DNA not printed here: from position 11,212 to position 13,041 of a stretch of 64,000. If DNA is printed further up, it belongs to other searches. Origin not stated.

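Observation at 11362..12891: Cobalamin-dependent radical SAM enzyme immediately downstream of pseB and pseC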

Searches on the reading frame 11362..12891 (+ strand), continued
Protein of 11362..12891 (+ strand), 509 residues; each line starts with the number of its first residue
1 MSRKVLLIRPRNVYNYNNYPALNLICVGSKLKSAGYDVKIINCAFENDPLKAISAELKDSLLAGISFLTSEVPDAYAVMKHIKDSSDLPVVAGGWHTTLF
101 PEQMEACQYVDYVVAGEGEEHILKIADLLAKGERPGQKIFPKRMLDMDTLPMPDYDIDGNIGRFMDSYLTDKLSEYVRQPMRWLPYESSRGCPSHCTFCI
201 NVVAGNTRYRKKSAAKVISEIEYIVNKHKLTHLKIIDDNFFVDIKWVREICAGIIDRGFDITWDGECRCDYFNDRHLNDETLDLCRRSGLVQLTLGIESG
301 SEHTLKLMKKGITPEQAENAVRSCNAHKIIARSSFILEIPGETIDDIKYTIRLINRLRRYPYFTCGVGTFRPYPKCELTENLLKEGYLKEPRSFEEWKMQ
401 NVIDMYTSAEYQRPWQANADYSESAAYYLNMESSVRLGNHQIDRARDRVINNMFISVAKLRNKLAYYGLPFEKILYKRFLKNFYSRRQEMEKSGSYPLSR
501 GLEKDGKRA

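Call 72: find_homologous_proteins(query=P0121, max_evalue=1e-30)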
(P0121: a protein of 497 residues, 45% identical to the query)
Query P0121 (497 aa): 1144 proteins with E <= 1e-30 among 7430 candidates; the best 120 are listed.
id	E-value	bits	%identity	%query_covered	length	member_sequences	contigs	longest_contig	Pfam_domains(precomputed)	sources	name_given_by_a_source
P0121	0.0e+0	1148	100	100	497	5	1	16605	PF04055.28,PF02310.25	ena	-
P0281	1.9e-294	995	86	100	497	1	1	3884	PF04055.28,PF02310.25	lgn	-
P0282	2.3e-266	902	78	100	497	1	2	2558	PF04055.28,PF02310.25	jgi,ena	-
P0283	6.3e-255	864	75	100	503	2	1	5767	PF04055.28,PF02310.25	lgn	-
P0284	2.4e-252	856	74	100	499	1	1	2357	PF04055.28,PF02310.25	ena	-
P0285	5.6e-251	851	75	97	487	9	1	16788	PF04055.28,PF02310.25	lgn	-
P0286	8.1e-250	848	74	97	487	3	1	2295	PF04055.28,PF02310.25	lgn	-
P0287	4.7e-247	838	71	100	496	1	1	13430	PF04055.28,PF13353.12,PF19864.6,PF02310.25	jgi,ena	-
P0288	2.3e-245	833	71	99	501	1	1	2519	PF04055.28,PF02310.25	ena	-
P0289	6.3e-207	706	76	81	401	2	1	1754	PF04055.28,PF02310.25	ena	-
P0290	2.0e-205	701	62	99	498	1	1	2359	PF04055.28,PF02310.25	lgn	-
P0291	4.4e-194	664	59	99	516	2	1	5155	PF04055.28,PF02310.25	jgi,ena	-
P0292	3.1e-182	625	77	69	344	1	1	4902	PF04055.28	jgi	-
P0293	2.1e-175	602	74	70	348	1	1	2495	PF04055.28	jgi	jgi:radical SAM superfamily enzyme YgiQ (UPF0313 family)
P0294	3.4e-153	529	48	99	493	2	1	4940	PF04055.28,PF02310.25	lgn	-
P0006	9.7e-152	524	47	100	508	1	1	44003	PF04055.28,PF19864.6,PF02310.25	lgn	-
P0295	1.9e-151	523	48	100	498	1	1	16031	PF04055.28,PF02310.25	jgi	jgi:radical SAM superfamily enzyme YgiQ (UPF0313 family)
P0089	3.1e-151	522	47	100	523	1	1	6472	PF04055.28,PF19864.6,PF02310.25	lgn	-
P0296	4.4e-150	519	47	98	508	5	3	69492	PF04055.28,PF02310.25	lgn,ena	-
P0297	5.6e-150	518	48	99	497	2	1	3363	PF04055.28,PF02310.25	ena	-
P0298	3.0e-149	516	47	99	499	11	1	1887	PF04055.28,PF02310.25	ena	-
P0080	1.2e-148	514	46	99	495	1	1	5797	PF04055.28,PF19864.6,PF02310.25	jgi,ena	-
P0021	3.2e-147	509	48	98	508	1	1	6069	PF04055.28,PF19864.6,PF02310.25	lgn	-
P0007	4.0e-147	509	46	99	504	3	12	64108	PF04055.28,PF19864.6,PF02310.25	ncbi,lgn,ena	-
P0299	5.8e-147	508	46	99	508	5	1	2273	PF04055.28,PF02310.25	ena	-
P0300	7.8e-147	508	48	99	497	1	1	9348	PF04055.28,PF02310.25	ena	-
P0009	8.2e-147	508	48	98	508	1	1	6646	PF04055.28,PF19864.6,PF02310.25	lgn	-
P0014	1.2e-146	507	48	98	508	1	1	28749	PF04055.28,PF19864.6,PF02310.25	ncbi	-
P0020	2.1e-146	506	47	98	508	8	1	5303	PF04055.28,PF02310.25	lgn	-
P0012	3.7e-146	506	47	99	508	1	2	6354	PF04055.28,PF19864.6,PF02310.25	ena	-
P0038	4.9e-145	502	47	99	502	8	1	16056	PF04055.28,PF02310.25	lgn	-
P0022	5.2e-145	502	47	99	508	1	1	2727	PF04055.28,PF02310.25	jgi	-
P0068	6.1e-145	502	45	99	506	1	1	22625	PF04055.28,PF19864.6,PF02310.25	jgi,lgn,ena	-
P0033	1.1e-144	501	47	98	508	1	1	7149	PF04055.28,PF02310.25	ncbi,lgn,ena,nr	ncbi:MAG TPA: hypothetical protein DD713_05485 [Nitrospiraceae bacterium]|nr:hypothetical protein [N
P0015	1.5e-144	500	46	99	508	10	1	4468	PF04055.28,PF19864.6,PF02310.25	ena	-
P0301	3.5e-144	499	46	98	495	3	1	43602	PF04055.28,PF02310.25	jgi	jgi:radical SAM superfamily enzyme YgiQ (UPF0313 family)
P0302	3.6e-144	499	47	99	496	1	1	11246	PF04055.28,PF02310.25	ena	-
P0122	3.9e-144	499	44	99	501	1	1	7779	PF04055.28,PF02310.25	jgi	-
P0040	4.0e-144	499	46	99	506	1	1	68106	PF04055.28,PF19864.6,PF02310.25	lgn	-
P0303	4.2e-144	499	46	99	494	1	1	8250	PF04055.28,PF02310.25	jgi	jgi:radical SAM superfamily enzyme YgiQ (UPF0313 family)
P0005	4.5e-144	499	46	99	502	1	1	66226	PF04055.28,PF02310.25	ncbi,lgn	-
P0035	5.5e-144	498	46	100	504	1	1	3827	PF04055.28,PF19864.6,PF02310.25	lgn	-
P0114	6.8e-144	498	45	99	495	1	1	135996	PF04055.28,PF02310.25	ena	-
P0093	6.9e-144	498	45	100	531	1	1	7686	PF04055.28,PF19864.6,PF02310.25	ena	-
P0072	7.0e-144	498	46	96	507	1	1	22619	PF04055.28,PF02310.25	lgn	-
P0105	8.0e-144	498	46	99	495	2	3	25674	PF04055.28,PF19864.6,PF02310.25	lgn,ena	-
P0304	1.3e-143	497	47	99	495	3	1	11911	PF04055.28,PF19864.6,PF02310.25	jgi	-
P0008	1.4e-143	497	45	100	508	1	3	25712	PF04055.28,PF19864.6,PF02310.25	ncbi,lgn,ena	-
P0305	1.4e-143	497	47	100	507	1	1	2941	PF04055.28,PF19864.6,PF02310.25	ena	-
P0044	1.9e-143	497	44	99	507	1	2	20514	PF04055.28,PF19864.6,PF02310.25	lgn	-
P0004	2.1e-143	497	47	99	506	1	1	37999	PF04055.28,PF19864.6,PF02310.25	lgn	-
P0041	2.3e-143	496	46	99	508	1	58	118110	PF04055.28,PF19864.6,PF02310.25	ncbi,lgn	-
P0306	2.9e-143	496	46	99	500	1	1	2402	PF04055.28,PF02310.25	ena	-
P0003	3.3e-143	496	46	99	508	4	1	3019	PF04055.28,PF02310.25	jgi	-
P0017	3.9e-143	496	46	99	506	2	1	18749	PF04055.28,PF02310.25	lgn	-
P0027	4.1e-143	496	44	100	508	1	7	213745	PF04055.28,PF02310.25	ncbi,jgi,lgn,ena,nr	ncbi:MAG: B12-binding domain-containing radical SAM protein [Nitrospirae bacterium]|nr:B12-binding d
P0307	4.2e-143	496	45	100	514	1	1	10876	PF04055.28,PF02310.25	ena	-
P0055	4.3e-143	496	45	99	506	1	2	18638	PF04055.28,PF19864.6,PF02310.25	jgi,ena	jgi:anaerobic magnesium-protoporphyrin IX monomethyl ester cyclase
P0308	6.2e-143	495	46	99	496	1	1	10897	PF04055.28,PF02310.25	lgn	-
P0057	6.3e-143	495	44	99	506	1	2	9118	PF04055.28,PF02310.25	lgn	-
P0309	6.9e-143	495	44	99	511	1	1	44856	PF04055.28,PF02310.25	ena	-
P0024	7.8e-143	495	46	99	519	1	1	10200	PF04055.28,PF19864.6,PF02310.25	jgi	-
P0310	8.8e-143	495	47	99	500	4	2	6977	PF04055.28,PF02310.25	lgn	-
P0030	1.3e-142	494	47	99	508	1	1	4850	PF04055.28,PF02310.25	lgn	-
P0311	1.6e-142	494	46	99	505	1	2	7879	PF04055.28,PF02310.25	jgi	-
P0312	2.0e-142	493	46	98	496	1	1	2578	PF04055.28,PF02310.25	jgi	-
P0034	2.0e-142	493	46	100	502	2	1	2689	PF04055.28,PF02310.25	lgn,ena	-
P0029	3.5e-142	493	45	99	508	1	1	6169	PF04055.28,PF19864.6,PF02310.25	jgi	jgi:radical SAM superfamily enzyme YgiQ (UPF0313 family)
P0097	3.6e-142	492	45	100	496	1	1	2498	PF04055.28,PF02310.25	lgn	-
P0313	4.5e-142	492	45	97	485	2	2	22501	PF04055.28,PF02310.25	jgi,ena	-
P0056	4.5e-142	492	44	99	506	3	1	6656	PF04055.28,PF19864.6,PF02310.25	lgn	-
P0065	4.7e-142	492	43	100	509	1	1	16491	PF04055.28,PF19864.6,PF02310.25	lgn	-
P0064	7.9e-142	491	44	99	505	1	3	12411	PF04055.28,PF19864.6,PF02310.25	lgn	-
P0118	1.0e-141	491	44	100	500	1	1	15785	PF04055.28,PF19864.6,PF02310.25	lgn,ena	-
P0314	1.0e-141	491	46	99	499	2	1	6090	PF04055.28,PF02310.25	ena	-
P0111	1.8e-141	490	46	99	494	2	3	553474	PF04055.28,PF19864.6,PF02310.25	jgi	jgi:anaerobic magnesium-protoporphyrin IX monomethyl ester cyclase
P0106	2.1e-141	490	45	100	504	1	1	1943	PF04055.28,PF19864.6,PF02310.25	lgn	-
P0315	2.2e-141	490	46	97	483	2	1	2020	PF04055.28,PF02310.25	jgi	-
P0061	2.8e-141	490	43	99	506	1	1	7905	PF04055.28,PF19864.6,PF02310.25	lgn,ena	-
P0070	3.1e-141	489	45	100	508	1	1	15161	PF04055.28,PF19864.6,PF02310.25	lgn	-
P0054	3.4e-141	489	45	98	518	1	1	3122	PF04055.28,PF19864.6,PF02310.25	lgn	-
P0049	4.7e-141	489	45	98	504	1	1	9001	PF04055.28,PF02310.25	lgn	-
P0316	5.3e-141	489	46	98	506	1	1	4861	PF04055.28,PF02310.25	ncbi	-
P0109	6.2e-141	488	45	100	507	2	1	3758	PF04055.28,PF02310.25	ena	-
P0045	7.7e-141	488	44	98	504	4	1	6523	PF04055.28,PF19864.6,PF02310.25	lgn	-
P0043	8.8e-141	488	45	99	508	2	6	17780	PF04055.28,PF02310.25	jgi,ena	-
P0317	1.2e-140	488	47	98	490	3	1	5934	PF04055.28,PF02310.25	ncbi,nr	ncbi:MAG: radical SAM protein [Candidatus Omnitrophica bacterium]|nr:radical SAM protein [Candidatus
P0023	1.6e-140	487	45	99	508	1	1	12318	PF04055.28,PF02310.25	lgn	-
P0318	2.4e-140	486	45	100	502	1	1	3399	PF04055.28,PF02310.25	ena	-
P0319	2.4e-140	486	45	98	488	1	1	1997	PF04055.28,PF02310.25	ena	-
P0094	3.1e-140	486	45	100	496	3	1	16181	PF04055.28,PF02310.25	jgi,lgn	jgi:radical SAM superfamily enzyme YgiQ (UPF0313 family)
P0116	3.1e-140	486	45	99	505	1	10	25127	PF04055.28,PF19864.6,PF02310.25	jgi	jgi:radical SAM superfamily enzyme YgiQ (UPF0313 family)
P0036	3.8e-140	486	44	99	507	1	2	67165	PF04055.28,PF02310.25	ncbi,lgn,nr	ncbi:MAG: radical SAM protein [Syntrophorhabdaceae bacterium]|nr:radical SAM protein [Syntrophorhabd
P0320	4.0e-140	486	44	99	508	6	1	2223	PF04055.28,PF02310.25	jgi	jgi:radical SAM superfamily enzyme YgiQ (UPF0313 family)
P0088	6.8e-140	485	44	100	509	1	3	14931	PF04055.28,PF02310.25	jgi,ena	-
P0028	7.8e-140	485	45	99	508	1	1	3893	PF04055.28,PF19864.6,PF02310.25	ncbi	ncbi:MAG: radical SAM protein [Thermodesulfobacteriota bacterium]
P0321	7.9e-140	485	46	98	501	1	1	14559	PF04055.28,PF19864.6,PF02310.25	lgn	-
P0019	8.6e-140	485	46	99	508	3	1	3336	PF04055.28,PF02310.25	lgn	-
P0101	9.5e-140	485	45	99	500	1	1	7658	PF04055.28,PF19864.6,PF02310.25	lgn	-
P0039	9.6e-140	484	46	99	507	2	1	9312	PF04055.28,PF19864.6,PF02310.25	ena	-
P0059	1.2e-139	484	45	99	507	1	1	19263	PF04055.28,PF02310.25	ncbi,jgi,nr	ncbi:MAG: B12-binding domain-containing radical SAM protein [Candidatus Omnitrophica bacterium]|nr:B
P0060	1.8e-139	484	44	98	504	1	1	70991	PF04055.28,PF19864.6,PF02310.25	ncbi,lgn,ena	-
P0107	2.0e-139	483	44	100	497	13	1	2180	PF04055.28,PF02310.25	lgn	-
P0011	2.2e-139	483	45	98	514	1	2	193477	PF04055.28,PF19864.6,PF02310.25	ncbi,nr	ncbi:MAG: B12-binding domain-containing radical SAM protein [Nitrospirae bacterium]|nr:B12-binding d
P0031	2.3e-139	483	44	99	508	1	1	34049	PF04055.28,PF02310.25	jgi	-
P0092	2.3e-139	483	45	99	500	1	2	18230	PF04055.28,PF19864.6,PF02310.25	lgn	-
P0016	2.5e-139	483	45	99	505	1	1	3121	PF04055.28,PF19864.6,PF02310.25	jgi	jgi:radical SAM superfamily enzyme YgiQ (UPF0313 family)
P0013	4.0e-139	482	45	99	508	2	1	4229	PF04055.28,PF19864.6,PF02310.25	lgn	-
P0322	4.3e-139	482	46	99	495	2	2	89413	PF04055.28,PF02310.25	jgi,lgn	-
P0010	7.4e-139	482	45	99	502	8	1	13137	PF04055.28,PF02310.25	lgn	-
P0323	9.4e-139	481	45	99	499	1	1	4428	PF04055.28,PF02310.25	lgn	-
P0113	1.0e-138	481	45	98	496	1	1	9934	PF04055.28,PF19864.6,PF02310.25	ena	-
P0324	1.1e-138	481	45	98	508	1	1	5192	PF04055.28,PF02310.25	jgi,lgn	jgi:radical SAM superfamily enzyme YgiQ (UPF0313 family)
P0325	1.3e-138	481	47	96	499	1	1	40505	PF04055.28,PF02310.25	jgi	jgi:anaerobic magnesium-protoporphyrin IX monomethyl ester cyclase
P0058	1.6e-138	480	44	98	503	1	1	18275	PF04055.28,PF19864.6,PF02310.25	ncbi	-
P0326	2.1e-138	480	45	100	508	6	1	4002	PF04055.28,PF02310.25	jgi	jgi:anaerobic magnesium-protoporphyrin IX monomethyl ester cyclase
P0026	2.3e-138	480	45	99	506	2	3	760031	PF04055.28,PF19864.6,PF02310.25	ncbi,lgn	-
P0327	2.4e-138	480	43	100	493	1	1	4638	PF04055.28,PF19864.6,PF02310.25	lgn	-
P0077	2.7e-138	480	42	100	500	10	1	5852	PF04055.28,PF19864.6,PF02310.25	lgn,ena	-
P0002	2.8e-138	480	44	99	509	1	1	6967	PF04055.28,PF02310.25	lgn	-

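Call 73: find_encoding_contigs(protein=P0285, flank=9000, max_places=1)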
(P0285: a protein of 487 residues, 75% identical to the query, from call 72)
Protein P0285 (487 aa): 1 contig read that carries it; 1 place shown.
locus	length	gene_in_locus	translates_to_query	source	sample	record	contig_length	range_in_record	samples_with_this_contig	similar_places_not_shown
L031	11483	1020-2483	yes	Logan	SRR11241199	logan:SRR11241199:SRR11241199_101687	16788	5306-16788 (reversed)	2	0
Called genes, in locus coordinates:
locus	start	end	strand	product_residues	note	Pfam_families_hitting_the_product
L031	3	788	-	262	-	?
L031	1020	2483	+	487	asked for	PF02310:B12-binding, PF04055:Radical_SAM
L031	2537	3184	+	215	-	PF02348:CTP_transf_3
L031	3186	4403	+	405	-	PF00465:Fe-ADH, PF13685:Fe-ADH_2, PF25137:ADH_Fe_C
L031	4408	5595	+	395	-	PF00155:Aminotran_1_2, PF00266:Aminotran_5, PF01041:DegT_DnrJ_EryC1, PF01053:Cys_Met_Meta_PP, PF01212:Beta_elim_lyase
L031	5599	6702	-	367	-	PF00535:Glycos_transf_2 (weak)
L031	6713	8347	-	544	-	PF02310:B12-binding, PF04055:Radical_SAM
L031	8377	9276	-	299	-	PF01073:3Beta_HSD, PF01370:Epimerase, PF02719:Polysacc_synt_2 (weak), PF05368:NmrA (weak), PF13460:NAD_binding_10 (weak), PF16363:GDP_Man_Dehyd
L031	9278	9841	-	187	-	PF00908:dTDP_sugar_isom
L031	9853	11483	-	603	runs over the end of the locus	PF00483:NTP_transferase, PF12804:NTP_transf_3, PF00702:Hydrolase, PF13419:HAD_2, PF08645:PNK3P, PF13242:Hydrolase_like, PF00485:PRK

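Call 74: find_encoding_contigs(protein=P0287, flank=9000, max_places=1)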
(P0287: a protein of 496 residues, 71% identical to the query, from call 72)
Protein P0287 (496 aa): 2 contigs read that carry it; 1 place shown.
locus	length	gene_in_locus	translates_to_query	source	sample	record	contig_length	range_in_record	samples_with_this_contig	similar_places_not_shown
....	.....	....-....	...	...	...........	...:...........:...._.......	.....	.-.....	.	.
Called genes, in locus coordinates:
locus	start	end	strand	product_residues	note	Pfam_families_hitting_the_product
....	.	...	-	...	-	?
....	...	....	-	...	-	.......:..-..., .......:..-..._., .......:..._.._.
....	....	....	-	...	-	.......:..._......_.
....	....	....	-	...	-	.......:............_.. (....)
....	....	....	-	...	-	-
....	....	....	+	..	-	-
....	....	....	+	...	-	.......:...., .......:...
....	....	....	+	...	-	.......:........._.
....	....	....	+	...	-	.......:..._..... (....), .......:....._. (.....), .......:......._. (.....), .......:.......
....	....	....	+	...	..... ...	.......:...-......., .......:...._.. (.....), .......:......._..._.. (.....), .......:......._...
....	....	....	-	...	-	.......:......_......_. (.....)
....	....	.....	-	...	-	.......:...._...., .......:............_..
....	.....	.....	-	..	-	-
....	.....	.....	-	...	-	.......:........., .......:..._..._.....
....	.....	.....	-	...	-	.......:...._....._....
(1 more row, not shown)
